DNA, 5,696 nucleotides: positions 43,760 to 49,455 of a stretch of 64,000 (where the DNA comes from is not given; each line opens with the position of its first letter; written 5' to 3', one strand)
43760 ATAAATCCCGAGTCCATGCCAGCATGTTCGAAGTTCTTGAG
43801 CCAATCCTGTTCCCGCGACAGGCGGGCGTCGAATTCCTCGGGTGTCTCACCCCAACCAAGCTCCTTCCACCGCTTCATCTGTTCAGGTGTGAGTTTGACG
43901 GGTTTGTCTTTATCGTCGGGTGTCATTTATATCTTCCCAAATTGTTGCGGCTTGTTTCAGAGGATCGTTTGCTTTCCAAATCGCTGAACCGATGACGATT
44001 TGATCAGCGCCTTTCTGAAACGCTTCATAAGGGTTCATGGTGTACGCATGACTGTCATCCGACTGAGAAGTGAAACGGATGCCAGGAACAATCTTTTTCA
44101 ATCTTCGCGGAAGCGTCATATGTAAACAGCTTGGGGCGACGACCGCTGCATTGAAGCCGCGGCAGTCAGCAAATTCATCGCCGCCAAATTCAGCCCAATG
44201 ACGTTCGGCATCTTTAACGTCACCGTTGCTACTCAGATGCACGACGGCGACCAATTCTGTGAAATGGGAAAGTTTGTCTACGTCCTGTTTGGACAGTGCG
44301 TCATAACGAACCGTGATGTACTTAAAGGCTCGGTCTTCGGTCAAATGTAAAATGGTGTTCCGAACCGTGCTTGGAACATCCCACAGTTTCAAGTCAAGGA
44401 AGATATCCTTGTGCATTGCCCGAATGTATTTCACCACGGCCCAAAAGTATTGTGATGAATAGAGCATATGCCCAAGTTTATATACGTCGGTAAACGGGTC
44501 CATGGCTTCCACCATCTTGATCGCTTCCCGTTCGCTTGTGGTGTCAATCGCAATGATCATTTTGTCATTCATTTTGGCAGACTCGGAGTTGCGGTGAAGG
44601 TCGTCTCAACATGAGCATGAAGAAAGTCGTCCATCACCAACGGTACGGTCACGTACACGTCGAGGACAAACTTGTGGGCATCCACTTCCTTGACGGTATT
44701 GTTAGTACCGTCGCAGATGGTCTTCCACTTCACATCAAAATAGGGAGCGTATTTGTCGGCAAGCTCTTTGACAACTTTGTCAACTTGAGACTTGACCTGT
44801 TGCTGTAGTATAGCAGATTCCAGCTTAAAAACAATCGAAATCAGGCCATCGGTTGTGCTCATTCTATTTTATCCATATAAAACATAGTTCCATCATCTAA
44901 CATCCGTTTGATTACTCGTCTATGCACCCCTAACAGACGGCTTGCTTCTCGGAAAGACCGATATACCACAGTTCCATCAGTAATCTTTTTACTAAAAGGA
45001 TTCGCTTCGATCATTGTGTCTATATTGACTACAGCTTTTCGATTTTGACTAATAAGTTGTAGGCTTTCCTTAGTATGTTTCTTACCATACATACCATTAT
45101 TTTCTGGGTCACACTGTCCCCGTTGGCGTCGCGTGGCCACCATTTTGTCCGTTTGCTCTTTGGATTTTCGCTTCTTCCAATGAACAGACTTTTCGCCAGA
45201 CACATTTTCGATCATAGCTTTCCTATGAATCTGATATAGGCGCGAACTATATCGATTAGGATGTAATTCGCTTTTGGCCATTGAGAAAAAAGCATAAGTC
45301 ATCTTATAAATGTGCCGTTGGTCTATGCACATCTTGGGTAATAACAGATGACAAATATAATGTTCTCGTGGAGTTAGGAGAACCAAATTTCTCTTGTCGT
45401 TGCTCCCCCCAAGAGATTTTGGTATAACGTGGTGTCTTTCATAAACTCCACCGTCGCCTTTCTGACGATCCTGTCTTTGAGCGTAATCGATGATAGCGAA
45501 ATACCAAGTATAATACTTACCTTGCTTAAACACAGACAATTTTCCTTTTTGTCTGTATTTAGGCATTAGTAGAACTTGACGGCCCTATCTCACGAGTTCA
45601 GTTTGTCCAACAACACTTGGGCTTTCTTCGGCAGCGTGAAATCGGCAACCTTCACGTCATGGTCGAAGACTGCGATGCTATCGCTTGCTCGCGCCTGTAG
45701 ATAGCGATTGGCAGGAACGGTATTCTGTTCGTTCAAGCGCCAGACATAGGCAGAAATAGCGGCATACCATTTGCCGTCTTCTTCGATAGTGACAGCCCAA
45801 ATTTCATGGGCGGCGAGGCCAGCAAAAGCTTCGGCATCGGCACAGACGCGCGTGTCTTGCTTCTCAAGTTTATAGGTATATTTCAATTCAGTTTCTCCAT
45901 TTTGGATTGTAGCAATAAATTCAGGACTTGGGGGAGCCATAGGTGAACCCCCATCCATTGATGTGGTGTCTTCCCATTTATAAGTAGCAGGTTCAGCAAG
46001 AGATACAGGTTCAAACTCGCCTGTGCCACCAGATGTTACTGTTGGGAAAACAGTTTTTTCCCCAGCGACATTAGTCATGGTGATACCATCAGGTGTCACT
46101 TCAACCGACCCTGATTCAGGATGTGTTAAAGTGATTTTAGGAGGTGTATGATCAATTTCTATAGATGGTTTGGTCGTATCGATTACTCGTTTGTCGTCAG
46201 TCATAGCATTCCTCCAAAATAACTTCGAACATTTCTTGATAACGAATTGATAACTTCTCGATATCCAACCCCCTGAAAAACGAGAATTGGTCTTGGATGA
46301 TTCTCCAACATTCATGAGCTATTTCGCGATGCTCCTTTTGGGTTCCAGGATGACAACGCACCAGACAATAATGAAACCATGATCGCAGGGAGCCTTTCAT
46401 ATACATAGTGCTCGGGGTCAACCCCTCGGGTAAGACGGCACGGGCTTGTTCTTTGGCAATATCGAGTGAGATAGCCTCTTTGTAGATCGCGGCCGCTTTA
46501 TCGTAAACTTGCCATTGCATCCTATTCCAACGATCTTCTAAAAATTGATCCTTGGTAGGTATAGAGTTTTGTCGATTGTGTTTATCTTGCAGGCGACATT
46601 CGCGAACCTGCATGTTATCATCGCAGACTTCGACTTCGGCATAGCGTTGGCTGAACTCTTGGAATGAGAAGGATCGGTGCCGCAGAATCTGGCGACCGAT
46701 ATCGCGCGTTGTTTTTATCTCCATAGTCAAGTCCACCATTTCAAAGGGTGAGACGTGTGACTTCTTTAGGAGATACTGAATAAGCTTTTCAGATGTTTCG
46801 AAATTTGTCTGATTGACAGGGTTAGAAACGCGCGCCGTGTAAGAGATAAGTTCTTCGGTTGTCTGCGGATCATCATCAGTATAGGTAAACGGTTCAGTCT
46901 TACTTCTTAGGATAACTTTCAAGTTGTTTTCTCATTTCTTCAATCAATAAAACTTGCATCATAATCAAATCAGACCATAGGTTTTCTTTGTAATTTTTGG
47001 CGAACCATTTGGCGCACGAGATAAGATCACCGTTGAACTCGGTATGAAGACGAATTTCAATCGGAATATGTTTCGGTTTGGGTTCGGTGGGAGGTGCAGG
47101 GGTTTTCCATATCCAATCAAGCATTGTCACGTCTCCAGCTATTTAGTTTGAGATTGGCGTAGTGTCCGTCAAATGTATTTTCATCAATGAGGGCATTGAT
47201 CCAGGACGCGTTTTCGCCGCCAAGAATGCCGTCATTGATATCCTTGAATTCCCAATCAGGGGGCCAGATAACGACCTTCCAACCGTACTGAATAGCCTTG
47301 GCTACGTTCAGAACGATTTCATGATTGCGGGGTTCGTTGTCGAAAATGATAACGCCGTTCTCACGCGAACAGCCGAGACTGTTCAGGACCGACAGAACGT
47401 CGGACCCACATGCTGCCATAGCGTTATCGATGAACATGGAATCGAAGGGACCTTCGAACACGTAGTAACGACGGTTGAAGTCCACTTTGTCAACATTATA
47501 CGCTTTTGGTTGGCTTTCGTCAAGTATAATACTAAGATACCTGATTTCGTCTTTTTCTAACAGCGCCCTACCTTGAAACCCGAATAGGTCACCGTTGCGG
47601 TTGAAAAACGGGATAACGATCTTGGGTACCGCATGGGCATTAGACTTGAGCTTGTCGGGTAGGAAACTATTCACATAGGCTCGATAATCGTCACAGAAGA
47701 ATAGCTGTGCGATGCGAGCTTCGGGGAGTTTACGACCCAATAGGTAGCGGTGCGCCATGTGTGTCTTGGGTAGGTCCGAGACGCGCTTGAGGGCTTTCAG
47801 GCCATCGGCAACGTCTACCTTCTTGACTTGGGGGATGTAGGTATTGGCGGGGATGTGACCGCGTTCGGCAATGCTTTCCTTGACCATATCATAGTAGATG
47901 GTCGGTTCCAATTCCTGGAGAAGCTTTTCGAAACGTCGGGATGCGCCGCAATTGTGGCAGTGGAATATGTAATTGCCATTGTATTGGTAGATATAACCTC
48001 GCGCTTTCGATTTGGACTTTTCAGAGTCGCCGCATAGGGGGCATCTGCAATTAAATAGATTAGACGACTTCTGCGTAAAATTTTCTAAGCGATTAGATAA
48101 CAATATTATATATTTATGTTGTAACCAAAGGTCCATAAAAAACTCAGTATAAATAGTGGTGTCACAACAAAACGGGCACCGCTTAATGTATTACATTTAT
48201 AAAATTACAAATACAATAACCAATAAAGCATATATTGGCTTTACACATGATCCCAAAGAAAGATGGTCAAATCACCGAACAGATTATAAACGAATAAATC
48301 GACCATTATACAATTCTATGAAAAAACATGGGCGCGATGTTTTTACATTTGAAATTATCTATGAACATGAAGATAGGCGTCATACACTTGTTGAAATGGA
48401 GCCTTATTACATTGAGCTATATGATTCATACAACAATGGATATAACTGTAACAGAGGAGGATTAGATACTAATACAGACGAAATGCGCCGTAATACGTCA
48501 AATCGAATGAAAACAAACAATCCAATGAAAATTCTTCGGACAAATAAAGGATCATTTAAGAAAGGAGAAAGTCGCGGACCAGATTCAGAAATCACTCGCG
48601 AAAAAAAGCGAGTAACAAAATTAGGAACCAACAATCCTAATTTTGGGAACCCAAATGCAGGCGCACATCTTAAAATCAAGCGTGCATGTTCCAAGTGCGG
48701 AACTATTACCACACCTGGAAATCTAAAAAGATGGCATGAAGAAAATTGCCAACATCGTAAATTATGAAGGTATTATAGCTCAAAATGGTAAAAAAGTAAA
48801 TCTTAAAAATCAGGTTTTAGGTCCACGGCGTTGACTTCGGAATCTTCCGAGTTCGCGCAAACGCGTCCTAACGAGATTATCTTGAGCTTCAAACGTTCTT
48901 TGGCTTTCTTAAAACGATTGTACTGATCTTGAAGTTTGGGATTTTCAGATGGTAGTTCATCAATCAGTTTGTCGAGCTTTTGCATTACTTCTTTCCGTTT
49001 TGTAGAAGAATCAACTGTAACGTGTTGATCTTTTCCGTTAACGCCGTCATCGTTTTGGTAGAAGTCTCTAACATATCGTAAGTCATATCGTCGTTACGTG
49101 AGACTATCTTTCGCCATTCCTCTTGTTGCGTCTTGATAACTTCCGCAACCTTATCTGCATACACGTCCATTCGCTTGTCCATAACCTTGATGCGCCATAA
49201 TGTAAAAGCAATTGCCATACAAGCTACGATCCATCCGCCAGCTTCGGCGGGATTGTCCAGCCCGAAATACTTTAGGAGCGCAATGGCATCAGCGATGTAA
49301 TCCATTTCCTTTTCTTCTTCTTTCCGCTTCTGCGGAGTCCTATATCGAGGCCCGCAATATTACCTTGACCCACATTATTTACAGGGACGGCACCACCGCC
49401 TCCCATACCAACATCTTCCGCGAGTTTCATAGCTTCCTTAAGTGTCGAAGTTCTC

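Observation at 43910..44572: Phage-encoded orotidine-5'-phosphate decarboxylase homolog inside the dNTP-metabolism cluster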

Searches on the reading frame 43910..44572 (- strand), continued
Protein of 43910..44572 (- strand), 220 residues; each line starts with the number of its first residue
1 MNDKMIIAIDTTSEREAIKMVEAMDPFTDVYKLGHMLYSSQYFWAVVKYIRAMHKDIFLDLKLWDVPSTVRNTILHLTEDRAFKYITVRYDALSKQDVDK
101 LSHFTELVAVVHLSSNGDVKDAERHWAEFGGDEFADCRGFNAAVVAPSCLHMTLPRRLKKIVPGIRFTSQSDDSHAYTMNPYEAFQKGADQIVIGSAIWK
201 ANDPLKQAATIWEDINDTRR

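Call 53: get_annotated_region(hit=H5, flank=3000)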
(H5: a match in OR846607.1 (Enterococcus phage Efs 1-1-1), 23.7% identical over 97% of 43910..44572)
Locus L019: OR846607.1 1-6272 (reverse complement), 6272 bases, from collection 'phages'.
description: UNVERIFIED_ORG: Enterococcus phage Efs 1-1-1 clone NODE_21_length_44232_cov_5.277205 genomic sequence.
organism: Enterococcus phage Efs 1-1-1 (NCBI taxid 3113827)
taxonomy: Viruses
host: Enterococcus faecalis; source: wastewater; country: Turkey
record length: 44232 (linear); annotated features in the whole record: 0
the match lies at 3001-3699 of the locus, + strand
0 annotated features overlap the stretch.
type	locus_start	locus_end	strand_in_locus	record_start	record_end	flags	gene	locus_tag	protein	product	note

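Call 54: get_annotated_region(hit=H2, flank=3000)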
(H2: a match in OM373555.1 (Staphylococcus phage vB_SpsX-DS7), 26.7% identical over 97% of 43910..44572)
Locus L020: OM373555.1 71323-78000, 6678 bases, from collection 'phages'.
description: UNVERIFIED: Staphylococcus phage vB_SpsX-DS7, complete genome.
organism: Staphylococcus phage vB_SpsX-DS7 (NCBI taxid 2924926)
taxonomy: Viruses; Duplodnaviria; Heunggongvirae; Uroviricota; Caudoviricetes; Fibralongavirus
host: Staphylococcus pseudintermedius; source: canine skin; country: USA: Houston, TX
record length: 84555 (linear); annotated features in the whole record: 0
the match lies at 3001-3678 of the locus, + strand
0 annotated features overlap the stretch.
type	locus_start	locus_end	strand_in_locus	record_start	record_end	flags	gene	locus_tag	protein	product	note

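Call 57: search_protein_families(library=pfam, proteins=[L019:1285-2076:+, L019:2073-3011:+, L019:3575-4348:+, L020:1318-2082:+, L020:2079-2999:+, L020:3681-4301:+, L014:8786-9802:+, L014:10587-12362:+, L014:7944-8789:+, L014:4092-6323:-], max_evalue=0.0001)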
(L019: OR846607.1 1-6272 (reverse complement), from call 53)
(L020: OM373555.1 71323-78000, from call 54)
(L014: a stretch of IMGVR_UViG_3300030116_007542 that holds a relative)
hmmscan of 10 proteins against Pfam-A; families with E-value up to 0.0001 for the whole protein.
L019:1285-2076:+ (263 aa): 1 family
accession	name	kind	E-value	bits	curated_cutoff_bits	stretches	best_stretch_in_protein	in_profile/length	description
PF10418.14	DHODB_Fe-S_bind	-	8.1e-16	57.9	23.9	1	220-261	1-40/41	Iron-sulfur cluster binding domain of dihydroorotate dehydrogenase B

L019:2073-3011:+ (312 aa): 4 families
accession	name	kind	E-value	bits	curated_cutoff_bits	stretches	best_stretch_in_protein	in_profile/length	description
PF01180.27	DHO_dh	-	1.7e-111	372.6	27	1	6-289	2-291/291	Dihydroorotate dehydrogenase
PF01207.24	Dus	-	1.3e-09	38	20.4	1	106-279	62-225/311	Dihydrouridine synthase (Dus)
PF03060.21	NMO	-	6.2e-06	26.3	28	1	214-270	166-224/331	Nitronate monooxygenase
PF00977.27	His_biosynth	-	2e-05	24.6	23.6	1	224-288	58-122/228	Histidine biosynthesis protein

L019:3575-4348:+ (257 aa): 1 family
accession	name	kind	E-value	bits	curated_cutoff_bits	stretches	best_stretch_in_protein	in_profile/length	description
PF00156.33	Pribosyltran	-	5.7e-13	48.9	26.3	1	100-201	14-125/158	Phosphoribosyl transferase domain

L020:1318-2082:+ (254 aa): 2 families
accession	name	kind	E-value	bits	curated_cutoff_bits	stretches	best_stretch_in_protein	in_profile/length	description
PF10418.14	DHODB_Fe-S_bind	-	2.9e-15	56.1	23.9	1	213-252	1-40/41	Iron-sulfur cluster binding domain of dihydroorotate dehydrogenase B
PF00175.26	NAD_binding_1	-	1.3e-05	26.3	22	1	108-197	1-107/109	Oxidoreductase NAD-binding domain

L020:2079-2999:+ (306 aa): 5 families
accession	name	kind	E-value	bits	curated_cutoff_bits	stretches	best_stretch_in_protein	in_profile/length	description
PF01180.27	DHO_dh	-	4.5e-95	318.6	27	1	4-286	2-291/291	Dihydroorotate dehydrogenase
PF01207.24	Dus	-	9.9e-10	38.4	20.4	1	93-282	53-230/311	Dihydrouridine synthase (Dus)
PF00977.27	His_biosynth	-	3.4e-07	30.4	23.6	1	221-284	59-121/228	Histidine biosynthesis protein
PF03060.21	NMO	-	3.6e-06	27.1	28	1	211-267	167-224/331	Nitronate monooxygenase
PF01070.24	FMN_dh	-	6.5e-05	22.6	24.9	0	221-266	257-303/350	FMN-dependent dehydrogenase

L020:3681-4301:+ (206 aa): 1 family
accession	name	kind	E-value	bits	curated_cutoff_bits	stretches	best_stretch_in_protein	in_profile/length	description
PF00156.33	Pribosyltran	-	1.7e-12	47.4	26.3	1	55-154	12-124/158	Phosphoribosyl transferase domain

L014:8786-9802:+ (338 aa): 1 family
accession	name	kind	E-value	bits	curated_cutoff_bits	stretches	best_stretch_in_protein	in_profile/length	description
PF00149.33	Metallophos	-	1.2e-07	32.8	21.5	1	7-115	2-96/191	Calcineurin-like phosphoesterase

L014:10587-12362:+ (591 aa): 2 families
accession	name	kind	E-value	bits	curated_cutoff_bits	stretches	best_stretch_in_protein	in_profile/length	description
PF13476.12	AAA_23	-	1.5e-12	49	27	1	7-223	2-194/201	AAA domain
PF02463.25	SMC_N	-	1.3e-06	28.5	40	1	315-579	56-218/220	RecF/RecN/SMC N terminal domain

L014:7944-8789:+ (281 aa): 0 families

L014:4092-6323:- (743 aa): 0 families

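Call 64: find_related_loci(query=A2, collection=metagenome_contigs, flank=6000)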
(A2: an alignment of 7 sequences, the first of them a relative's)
Query A2 (220 aa) in metagenome_contigs; peptide patterns used: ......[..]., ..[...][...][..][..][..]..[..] (x = any residue, [..] = any of these).
568 stretches matched a pattern; 8 encode a relative of the query (tblastn E <= 1e-3); 8 distinct loci.
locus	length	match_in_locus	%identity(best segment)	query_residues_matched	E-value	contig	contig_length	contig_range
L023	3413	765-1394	42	3-216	4e-52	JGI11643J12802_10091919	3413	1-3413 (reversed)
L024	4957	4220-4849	42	3-216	4e-52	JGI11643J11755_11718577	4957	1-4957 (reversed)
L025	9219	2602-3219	42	4-211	3e-49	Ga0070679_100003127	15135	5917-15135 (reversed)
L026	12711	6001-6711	26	2-216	4e-17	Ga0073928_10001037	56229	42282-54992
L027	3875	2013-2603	27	3-201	6e-14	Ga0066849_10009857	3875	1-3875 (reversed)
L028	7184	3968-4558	27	3-201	2e-13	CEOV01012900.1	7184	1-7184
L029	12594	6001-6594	27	4-201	2e-12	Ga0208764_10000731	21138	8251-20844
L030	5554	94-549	30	56-201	4e-12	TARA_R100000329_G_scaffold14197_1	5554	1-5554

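Call 71: fold_search(model_id=the predicted structure, library=viral)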
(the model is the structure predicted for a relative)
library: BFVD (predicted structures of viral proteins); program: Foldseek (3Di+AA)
matches with E <= 10: 910; with E <= 0.001: 6
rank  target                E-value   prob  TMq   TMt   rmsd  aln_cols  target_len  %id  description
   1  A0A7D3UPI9            2.0e-09  1.00  0.68  0.39   4.3       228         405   17  Uridine 5'-monophosphate synthase [Fadolivirus FV1/VV64]
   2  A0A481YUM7            8.2e-09  1.00  0.71  0.41   4.4       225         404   19  Uridine 5'-monophosphate synthase [Marseillevirus LCMAC103]
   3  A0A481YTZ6            1.9e-08  1.00  0.66  0.37   4.1       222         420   15  Phosphoribosyl transferase [Marseillevirus LCMAC101]
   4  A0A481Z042            6.5e-06  1.00  0.63  0.24   7.8       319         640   12  Orotidine 5'-phosphate decarboxylase [Marseillevirus LCMAC202]
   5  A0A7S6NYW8            6.2e-05  1.00  0.58  0.52   5.5       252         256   15  (no name in the UniProt tables at hand)
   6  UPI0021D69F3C         2.6e-04  1.00  0.59  0.22   5.4       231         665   12  (no name look-up for this kind of identifier)
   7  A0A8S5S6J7            2.9e-03  1.00  0.54  0.47   5.7       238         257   12  Uncharacterized protein [Myoviridae sp. ctqEN1]
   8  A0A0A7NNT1            7.2e-03  0.94  0.36  0.39   8.1       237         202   12  Uncharacterized protein [Lactobacillus phage LfeInf]
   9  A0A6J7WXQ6            8.6e-03  0.99  0.53  0.48   6.8       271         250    9  IolE Sugar phosphate isomerases/epimerases [uncultured Caudovirales phage]
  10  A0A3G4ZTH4            1.0e-02  0.60  0.29  0.26  11.4       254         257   13  Uncharacterized protein [Edafosvirus sp.]
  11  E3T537                1.1e-02  1.00  0.57  0.29   6.7       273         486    9  3-deoxy-8-phosphooctulonate synthase [Cafeteria roenbergensis virus (strain BV-PW1)]
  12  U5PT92                1.1e-02  0.98  0.49  0.18   7.3       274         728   10  Glycerophosphoryl diester phosphodiesterase [Clavibacter phage CN1A]
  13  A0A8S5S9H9            1.2e-02  0.99  0.50  0.37   6.3       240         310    9  Uncharacterized protein [Myoviridae sp. ctByu2]
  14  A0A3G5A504            1.2e-02  0.69  0.27  0.22  11.7       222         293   10  Leucine-rich repeat protein [Homavirus sp.]
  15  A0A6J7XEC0            1.4e-02  0.96  0.45  0.21  11.7       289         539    8  Uncharacterized protein [uncultured Caudovirales phage]
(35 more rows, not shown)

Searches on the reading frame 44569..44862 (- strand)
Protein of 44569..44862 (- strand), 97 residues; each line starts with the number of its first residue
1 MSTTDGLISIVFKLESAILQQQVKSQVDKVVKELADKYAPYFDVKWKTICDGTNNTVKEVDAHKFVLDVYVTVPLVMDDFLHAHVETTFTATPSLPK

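Call 11: search_protein_families(library=pfam, proteins=[window:44569-44862:-], max_evalue=0.01)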
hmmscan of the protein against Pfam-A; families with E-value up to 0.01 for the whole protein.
window:44569-44862:- (97 aa): 0 families

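Call 44: search_protein_families(library=phrogs, proteins=[window:44569-44862:-], max_evalue=0.001)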
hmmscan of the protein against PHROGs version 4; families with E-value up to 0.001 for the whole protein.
window:44569-44862:- (97 aa): 2 families
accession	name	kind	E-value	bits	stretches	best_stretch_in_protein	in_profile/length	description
phrog_10581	-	tail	4.7e-05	22.9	1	11-72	837-895/915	tail sheath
phrog_23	-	tail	0.00074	19.4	1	11-75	390-451/496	tail sheath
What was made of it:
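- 44569..44862 (-): Upstream 97-aa ORF of unknown function, translationally coupled (ATGA overlap). It is syntenic in related phages at 64-85% identity. Only weak, probably spurious, PHROG hits (call 44).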

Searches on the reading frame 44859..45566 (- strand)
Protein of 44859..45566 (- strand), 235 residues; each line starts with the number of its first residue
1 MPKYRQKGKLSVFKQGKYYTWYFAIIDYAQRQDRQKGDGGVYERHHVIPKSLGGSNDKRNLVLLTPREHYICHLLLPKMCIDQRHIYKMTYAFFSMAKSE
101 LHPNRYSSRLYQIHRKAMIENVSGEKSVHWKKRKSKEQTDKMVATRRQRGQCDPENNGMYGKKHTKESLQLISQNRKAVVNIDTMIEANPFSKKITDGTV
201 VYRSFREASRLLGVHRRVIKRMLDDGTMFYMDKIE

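Call 11: search_protein_families(library=pfam, proteins=[window:44859-45566:-], max_evalue=0.01)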
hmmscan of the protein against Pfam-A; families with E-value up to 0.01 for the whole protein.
window:44859-45566:- (235 aa): 5 families
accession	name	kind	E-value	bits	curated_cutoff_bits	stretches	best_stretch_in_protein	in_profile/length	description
PF01844.29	HNH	-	0.00011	22.7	21.4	1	43-66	15-38/47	HNH endonuclease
PF07460.16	NUMOD3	-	0.00078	19.8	20.4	1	155-173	19-37/37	NUMOD3 motif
PF12728.13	HTH_17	-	0.0018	18.9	27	0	206-229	5-29/51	Helix-turn-helix domain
PF14279.12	HNH_5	-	0.0056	17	27.5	0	43-62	14-33/56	HNH endonuclease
PF13930.12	Endonuclea_NS_2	-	0.007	17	27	0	32-63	46-77/132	DNA/RNA non-specific endonuclease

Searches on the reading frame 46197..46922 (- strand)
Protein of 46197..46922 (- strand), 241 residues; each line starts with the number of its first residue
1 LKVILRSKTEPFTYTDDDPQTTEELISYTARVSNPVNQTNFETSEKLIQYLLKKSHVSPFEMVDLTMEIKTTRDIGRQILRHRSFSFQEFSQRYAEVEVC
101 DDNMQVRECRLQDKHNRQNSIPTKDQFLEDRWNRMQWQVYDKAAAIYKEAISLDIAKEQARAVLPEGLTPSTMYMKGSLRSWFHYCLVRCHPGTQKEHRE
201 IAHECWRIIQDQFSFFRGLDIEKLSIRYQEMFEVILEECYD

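Call 12: search_protein_families(library=pfam, proteins=[window:46197-46922:-], max_evalue=0.01)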
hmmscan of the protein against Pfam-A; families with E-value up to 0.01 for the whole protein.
window:46197-46922:- (241 aa): 1 family
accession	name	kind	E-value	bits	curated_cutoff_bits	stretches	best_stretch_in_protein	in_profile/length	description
PF02511.20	Thy1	-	1.9e-38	132.6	24.8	1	21-212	8-188/191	Thymidylate synthase complementing protein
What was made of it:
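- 46197..46922 (-): FAD-dependent thymidylate synthase ThyX. PF02511 E=1.9e-38 (call 12).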

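Call 44: search_protein_families(library=phrogs, proteins=[window:46197-46922:-], max_evalue=0.001)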
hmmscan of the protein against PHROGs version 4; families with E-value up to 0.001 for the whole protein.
window:46197-46922:- (241 aa): 4 families
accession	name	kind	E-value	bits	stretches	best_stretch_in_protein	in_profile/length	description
phrog_85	-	DNA, RNA and nucleotide metabolism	1.1e-65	223.7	1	1-213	371-576/866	thymidylate synthase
phrog_10644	-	DNA, RNA and nucleotide metabolism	3.1e-42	145.4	1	66-213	2-147/160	thymidylate synthase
phrog_22708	-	DNA, RNA and nucleotide metabolism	1.2e-12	48.7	1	12-99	34-128/242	thymidylate synthase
phrog_28804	-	DNA, RNA and nucleotide metabolism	4.4e-06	28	1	139-203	6-68/91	thymidylate synthase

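Call 45: search_protein_families(library=ncbifam, proteins=[window:46197-46922:-], max_evalue=0.001)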
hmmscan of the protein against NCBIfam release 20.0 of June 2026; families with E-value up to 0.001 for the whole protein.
window:46197-46922:- (241 aa): 1 family
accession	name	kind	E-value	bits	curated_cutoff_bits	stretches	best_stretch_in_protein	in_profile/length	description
TIGR02170.1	thyX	equivalog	5.7e-43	146.9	87.9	1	14-212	7-203/211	FAD-dependent thymidylate synthase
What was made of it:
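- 46197..46922 (-): TIGR02170 146.9 bits vs 87.9 (call 45).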

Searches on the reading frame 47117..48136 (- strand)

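Call 12: search_protein_families(library=pfam, proteins=[window:47117-48136:-], max_evalue=0.01)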
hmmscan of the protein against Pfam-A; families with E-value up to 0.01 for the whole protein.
window:47117-48136:- (339 aa): 0 families

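Call 44: search_protein_families(library=phrogs, proteins=[window:47117-48136:-], max_evalue=0.001)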
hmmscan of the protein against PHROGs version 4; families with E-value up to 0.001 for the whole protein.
window:47117-48136:- (339 aa): 5 families
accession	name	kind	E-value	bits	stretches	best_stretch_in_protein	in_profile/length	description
phrog_451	-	unknown function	4.7e-73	247.8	1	6-336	134-460/461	-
phrog_47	-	DNA, RNA and nucleotide metabolism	6.3e-68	231.2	1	9-336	30-351/947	DNA primase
phrog_21887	-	DNA, RNA and nucleotide metabolism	3e-30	106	1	204-336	1-130/131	DNA primase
phrog_510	-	DNA, RNA and nucleotide metabolism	6.1e-05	22.9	1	28-182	44-197/667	DNA primase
phrog_19847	-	DNA, RNA and nucleotide metabolism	0.00016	22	1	19-76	18-74/346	DNA primase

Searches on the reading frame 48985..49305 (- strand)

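Call 12: search_protein_families(library=pfam, proteins=[window:48985-49305:-], max_evalue=0.01)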
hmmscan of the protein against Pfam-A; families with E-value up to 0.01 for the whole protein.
window:48985-49305:- (106 aa): 2 families
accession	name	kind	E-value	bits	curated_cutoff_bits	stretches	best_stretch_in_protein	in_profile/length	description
PF03919.21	mRNA_cap_C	-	0.008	17.3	26.5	1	40-99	56-115/115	mRNA capping enzyme, C-terminal domain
PF13971.11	Mei4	-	0.009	15.9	25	0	30-72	18-60/340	Meiosis-specific protein Mei4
